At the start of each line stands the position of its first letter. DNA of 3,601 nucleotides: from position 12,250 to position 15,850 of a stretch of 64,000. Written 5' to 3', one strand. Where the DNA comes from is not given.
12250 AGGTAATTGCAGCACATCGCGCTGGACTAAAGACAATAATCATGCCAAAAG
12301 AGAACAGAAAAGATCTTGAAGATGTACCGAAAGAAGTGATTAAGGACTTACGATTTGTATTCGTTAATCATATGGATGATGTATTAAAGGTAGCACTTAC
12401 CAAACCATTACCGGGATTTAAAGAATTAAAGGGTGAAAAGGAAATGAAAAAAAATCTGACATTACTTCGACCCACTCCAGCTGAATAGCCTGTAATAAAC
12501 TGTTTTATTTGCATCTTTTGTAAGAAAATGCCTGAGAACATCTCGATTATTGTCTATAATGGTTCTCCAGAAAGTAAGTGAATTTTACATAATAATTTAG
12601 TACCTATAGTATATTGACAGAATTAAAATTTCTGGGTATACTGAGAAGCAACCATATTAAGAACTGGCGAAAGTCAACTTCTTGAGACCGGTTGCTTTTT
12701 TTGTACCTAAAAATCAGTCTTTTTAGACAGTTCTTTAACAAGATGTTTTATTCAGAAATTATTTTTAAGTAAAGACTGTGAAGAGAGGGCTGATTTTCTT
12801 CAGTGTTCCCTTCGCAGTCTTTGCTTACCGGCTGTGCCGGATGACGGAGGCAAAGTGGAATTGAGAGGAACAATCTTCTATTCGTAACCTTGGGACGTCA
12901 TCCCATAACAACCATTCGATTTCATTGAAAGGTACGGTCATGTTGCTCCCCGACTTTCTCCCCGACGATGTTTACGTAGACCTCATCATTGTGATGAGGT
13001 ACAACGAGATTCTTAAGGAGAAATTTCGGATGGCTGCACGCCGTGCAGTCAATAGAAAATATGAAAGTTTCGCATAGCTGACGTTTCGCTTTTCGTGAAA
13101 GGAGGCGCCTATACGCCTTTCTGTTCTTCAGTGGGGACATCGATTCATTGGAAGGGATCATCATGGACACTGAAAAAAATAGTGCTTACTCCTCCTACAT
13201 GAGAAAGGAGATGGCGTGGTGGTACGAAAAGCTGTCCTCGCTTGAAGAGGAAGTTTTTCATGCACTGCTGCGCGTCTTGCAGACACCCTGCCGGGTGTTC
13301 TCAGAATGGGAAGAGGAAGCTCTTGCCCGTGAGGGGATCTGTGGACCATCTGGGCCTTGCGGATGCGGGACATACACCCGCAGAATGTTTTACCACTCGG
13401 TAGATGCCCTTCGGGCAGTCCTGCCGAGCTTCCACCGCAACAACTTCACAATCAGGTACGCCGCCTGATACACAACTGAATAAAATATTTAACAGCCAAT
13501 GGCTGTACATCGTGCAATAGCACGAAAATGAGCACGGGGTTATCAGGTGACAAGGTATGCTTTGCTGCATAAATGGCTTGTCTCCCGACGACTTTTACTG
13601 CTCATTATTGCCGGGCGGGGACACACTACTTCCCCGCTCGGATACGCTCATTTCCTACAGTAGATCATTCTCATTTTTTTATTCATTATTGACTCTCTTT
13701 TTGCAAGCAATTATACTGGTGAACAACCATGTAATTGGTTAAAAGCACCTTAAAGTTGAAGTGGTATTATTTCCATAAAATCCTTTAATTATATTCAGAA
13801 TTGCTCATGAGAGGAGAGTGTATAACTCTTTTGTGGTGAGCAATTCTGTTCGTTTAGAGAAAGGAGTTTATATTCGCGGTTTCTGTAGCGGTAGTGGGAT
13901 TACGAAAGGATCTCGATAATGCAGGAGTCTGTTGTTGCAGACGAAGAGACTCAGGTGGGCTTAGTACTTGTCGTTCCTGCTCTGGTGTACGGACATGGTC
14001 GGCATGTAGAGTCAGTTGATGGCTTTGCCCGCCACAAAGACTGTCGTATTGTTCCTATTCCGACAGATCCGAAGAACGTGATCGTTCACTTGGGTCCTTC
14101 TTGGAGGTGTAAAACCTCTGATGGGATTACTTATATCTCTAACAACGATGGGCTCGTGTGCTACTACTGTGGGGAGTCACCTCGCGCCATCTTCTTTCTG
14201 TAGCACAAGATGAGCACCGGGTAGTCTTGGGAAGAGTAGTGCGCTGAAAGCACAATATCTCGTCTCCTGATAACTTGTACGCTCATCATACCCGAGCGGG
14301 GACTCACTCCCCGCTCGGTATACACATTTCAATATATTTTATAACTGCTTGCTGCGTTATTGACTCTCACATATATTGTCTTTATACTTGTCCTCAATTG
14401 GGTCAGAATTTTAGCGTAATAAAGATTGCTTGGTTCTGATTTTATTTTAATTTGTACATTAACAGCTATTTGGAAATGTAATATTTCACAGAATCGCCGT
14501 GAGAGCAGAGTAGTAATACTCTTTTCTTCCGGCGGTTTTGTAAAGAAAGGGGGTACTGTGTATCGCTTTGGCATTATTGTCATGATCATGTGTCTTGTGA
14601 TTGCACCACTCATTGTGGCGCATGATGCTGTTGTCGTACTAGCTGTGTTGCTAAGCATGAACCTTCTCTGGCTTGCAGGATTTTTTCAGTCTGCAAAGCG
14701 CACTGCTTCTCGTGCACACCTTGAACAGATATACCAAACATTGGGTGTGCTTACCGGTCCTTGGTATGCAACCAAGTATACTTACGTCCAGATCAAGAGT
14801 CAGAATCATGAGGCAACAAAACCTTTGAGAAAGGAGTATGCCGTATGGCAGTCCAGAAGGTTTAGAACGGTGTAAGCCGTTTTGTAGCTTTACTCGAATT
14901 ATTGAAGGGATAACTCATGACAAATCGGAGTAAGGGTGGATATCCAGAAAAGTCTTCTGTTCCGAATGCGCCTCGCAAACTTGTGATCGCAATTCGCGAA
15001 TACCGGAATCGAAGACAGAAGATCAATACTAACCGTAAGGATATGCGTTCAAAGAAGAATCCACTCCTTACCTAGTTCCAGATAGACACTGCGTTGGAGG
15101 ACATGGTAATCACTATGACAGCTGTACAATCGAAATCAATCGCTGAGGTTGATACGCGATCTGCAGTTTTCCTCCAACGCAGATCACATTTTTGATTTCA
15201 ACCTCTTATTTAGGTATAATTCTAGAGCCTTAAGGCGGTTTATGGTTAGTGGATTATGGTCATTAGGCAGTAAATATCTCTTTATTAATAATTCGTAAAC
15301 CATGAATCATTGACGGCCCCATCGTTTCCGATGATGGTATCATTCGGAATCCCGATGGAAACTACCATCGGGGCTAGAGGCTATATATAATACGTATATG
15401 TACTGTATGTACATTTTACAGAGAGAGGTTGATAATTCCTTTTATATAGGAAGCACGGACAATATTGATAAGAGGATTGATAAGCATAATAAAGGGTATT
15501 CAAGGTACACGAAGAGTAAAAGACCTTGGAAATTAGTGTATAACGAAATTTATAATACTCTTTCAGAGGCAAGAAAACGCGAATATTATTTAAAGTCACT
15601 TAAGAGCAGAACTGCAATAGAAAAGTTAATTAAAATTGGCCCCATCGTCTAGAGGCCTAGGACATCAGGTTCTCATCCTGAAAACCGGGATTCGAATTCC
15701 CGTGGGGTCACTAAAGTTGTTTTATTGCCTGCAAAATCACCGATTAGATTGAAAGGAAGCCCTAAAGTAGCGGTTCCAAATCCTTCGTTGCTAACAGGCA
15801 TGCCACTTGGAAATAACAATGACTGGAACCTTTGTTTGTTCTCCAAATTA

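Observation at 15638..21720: PICI-like integrative island at tRNA-Glu carrying a small terminase and abortive-infection-type cargo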

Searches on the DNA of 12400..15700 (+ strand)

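Call 76: search_rna_families(source=window, start=12400, end=15700, threshold=evalue, max_evalue=1)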
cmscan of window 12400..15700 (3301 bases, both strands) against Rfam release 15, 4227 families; matches with E-value up to 1: 3.
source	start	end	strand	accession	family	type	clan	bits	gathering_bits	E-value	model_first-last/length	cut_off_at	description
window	15638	15700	+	RF00005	tRNA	Gene; tRNA;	CL00001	35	29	7.1e-05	1-61/71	3'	tRNA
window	14481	14548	+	RF03796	mir-5984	Gene; miRNA;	-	27.5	95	0.017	1-74/74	no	mir-5984 microRNA precursor family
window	12764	12827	+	RF03616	MIR1888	Gene; miRNA;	-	21.4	72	0.92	9-93/101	no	MIR1888 microRNA precursor family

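Call 78: search_dna_similar(query=window:12489-15397:+, collection=phages, mode=distant, max_rows=10)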
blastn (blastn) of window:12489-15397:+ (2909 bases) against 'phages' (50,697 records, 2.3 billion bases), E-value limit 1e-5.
No match.

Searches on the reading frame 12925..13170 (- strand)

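Call 77: search_protein_families(library=pfam, proteins=[window:12925-13170:-], max_evalue=1)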
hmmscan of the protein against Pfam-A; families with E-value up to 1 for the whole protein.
window:12925-13170:- (82 aa): 1 family
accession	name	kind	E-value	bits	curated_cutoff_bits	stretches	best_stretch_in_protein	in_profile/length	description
PF20423.3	AceK_regulatory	-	0.13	11.8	25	1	16-62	73-119/302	Isocitrate dehydrogenase kinase/phosphatase (AceK), regulatory domain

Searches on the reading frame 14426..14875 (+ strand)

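Call 13: search_protein_families(library=pfam, proteins=[window:14426-14875:+], max_evalue=0.001)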
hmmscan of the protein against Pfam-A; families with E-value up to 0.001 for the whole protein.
window:14426-14875:+ (149 aa): 0 families

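Call 77: search_protein_families(library=pfam, proteins=[window:14426-14872:+], max_evalue=1)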
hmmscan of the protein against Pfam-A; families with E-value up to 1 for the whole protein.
window:14426-14872:+ (149 aa): 3 families
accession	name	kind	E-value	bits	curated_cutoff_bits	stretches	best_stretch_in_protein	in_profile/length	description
PF04246.17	RseC_MucC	-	0.0072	16.7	24.4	1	24-93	49-119/130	Positive regulator of sigma(E), RseC/MucC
PF15940.10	YjcB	-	0.023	15.3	27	1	67-118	7-58/90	Family of unknown function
PF10161.14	DDDD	-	0.053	13.7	27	1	19-76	6-61/76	Putative mitochondrial precursor protein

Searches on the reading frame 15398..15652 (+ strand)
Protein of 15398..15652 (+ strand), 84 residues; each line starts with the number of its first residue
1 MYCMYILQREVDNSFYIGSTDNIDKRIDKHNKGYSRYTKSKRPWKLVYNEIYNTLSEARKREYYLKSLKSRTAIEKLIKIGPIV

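Call 8: search_protein_families(library=pfam, proteins=[window:15398-15652:+], max_evalue=0.1)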
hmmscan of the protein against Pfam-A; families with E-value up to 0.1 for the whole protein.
window:15398-15652:+ (84 aa): 2 families
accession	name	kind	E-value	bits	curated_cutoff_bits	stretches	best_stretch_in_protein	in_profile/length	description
PF01541.30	GIY-YIG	-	3.3e-17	63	22.6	1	1-71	1-74/78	GIY-YIG catalytic domain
PF10544.15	T5orf172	-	0.00028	21.8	20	1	4-62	3-60/101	T5orf172 domain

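Call 9: search_protein_families(library=phrogs, proteins=[window:15398-15652:+], max_evalue=0.01)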
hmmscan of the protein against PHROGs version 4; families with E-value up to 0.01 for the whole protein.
window:15398-15652:+ (84 aa): 3 families
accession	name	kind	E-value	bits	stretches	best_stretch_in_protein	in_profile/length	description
phrog_7168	-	DNA, RNA and nucleotide metabolism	0.0014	19.1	1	1-42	1-41/284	homing endonuclease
phrog_19235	-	unknown function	0.0038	17.7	1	4-52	23-67/251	-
phrog_5123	-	DNA, RNA and nucleotide metabolism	0.0058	17.6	1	1-33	1-33/152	homing endonuclease with GIY-YIG motif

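Call 10: search_protein_families(library=padloc, proteins=[window:15398-15652:+], max_evalue=0.01)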
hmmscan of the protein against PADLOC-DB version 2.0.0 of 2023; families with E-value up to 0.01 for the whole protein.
window:15398-15652:+ (84 aa): 3 families
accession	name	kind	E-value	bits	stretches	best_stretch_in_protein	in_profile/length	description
PDLC04923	PDC-S14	-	0.00029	18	1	11-40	85-107/320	-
PDLC04925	PDC-S14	-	0.0016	15.5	1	4-40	65-98/301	-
PDLC03975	UzuA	-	0.0044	14.7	1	13-31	168-186/277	-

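Call 31: find_encoding_contigs(protein=window:15398-15652:+, flank=10000, max_places=10)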
Protein window:15398-15652:+ (84 aa): 2 contigs read that carry it; 1 place shown.
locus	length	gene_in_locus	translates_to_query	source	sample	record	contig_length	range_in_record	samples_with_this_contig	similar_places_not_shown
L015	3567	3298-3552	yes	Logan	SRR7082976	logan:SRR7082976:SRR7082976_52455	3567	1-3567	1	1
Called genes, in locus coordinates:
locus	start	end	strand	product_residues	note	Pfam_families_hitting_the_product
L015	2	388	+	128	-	?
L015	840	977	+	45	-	-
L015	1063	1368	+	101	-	-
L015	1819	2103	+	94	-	-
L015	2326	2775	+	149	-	-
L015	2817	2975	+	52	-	-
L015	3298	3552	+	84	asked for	PF01541:GIY-YIG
